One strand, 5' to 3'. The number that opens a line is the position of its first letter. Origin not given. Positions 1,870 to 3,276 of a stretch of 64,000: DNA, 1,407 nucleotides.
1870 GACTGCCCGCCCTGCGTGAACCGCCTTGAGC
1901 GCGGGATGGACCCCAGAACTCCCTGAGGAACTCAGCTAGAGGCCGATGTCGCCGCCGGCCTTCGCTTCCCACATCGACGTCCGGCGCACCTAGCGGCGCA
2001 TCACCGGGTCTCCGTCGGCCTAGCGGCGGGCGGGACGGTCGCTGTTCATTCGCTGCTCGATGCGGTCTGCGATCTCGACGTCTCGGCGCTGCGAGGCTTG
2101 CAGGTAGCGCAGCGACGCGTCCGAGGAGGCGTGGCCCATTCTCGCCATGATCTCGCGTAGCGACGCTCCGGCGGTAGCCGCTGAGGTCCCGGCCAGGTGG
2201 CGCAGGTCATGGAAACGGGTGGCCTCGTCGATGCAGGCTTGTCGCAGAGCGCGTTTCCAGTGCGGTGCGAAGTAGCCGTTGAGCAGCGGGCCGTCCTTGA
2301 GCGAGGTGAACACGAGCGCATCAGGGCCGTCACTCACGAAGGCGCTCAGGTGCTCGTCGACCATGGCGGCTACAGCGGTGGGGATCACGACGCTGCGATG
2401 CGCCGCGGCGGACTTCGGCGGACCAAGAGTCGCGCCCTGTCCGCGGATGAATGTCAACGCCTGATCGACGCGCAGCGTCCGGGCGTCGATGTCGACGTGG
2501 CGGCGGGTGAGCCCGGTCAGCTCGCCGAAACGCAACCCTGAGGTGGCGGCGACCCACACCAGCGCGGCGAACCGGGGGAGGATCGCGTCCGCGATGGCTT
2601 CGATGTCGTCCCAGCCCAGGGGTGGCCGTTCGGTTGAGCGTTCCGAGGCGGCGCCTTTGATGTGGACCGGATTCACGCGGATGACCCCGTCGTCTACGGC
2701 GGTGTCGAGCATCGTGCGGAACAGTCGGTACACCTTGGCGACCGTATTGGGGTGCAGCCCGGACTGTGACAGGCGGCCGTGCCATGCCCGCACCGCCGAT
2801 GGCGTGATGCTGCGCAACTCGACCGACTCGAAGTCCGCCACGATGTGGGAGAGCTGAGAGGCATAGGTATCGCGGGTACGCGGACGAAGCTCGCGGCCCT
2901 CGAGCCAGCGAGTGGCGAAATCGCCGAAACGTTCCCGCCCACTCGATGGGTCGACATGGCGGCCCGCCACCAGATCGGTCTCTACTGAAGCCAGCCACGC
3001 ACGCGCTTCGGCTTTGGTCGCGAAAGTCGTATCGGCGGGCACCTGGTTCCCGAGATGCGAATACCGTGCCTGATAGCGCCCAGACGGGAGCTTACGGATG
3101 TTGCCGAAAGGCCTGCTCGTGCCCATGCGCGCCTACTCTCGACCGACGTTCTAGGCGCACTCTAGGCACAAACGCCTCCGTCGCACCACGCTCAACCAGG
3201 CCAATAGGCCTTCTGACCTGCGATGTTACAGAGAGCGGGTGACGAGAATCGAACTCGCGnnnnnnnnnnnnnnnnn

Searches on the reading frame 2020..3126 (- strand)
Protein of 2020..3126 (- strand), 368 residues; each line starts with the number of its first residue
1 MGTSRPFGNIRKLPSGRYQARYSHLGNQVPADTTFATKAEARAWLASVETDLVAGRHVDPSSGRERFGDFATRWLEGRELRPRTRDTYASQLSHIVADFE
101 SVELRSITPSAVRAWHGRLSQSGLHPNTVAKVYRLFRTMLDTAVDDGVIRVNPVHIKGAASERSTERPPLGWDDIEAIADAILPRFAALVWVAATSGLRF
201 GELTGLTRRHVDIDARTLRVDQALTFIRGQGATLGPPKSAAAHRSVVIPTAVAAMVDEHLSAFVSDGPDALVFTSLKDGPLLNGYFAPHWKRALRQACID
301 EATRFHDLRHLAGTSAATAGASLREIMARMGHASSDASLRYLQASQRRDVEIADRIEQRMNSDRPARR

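Call 55: search_protein_families(library=pfam, proteins=[window:2020-3126:-], max_evalue=0.0001)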
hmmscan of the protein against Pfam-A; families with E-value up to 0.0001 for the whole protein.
window:2020-3126:- (368 aa): 4 families
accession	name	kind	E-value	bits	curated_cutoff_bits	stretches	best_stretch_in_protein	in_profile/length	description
PF00589.27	Phage_integrase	-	6.1e-17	62.4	27.1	1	174-345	7-169/172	Phage integrase family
PF13102.12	Phage_int_SAM_5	-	5.2e-07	30.4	22.3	1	67-155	2-94/98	Phage integrase SAM-like domain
PF14659.12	Phage_int_SAM_3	-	1.3e-05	25.7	22.6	1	67-118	2-56/58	Phage integrase, N-terminal SAM-like domain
PF02899.23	Phage_int_SAM_1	-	7.4e-05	23.4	22.3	0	77-132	11-68/83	Phage integrase, N-terminal SAM-like domain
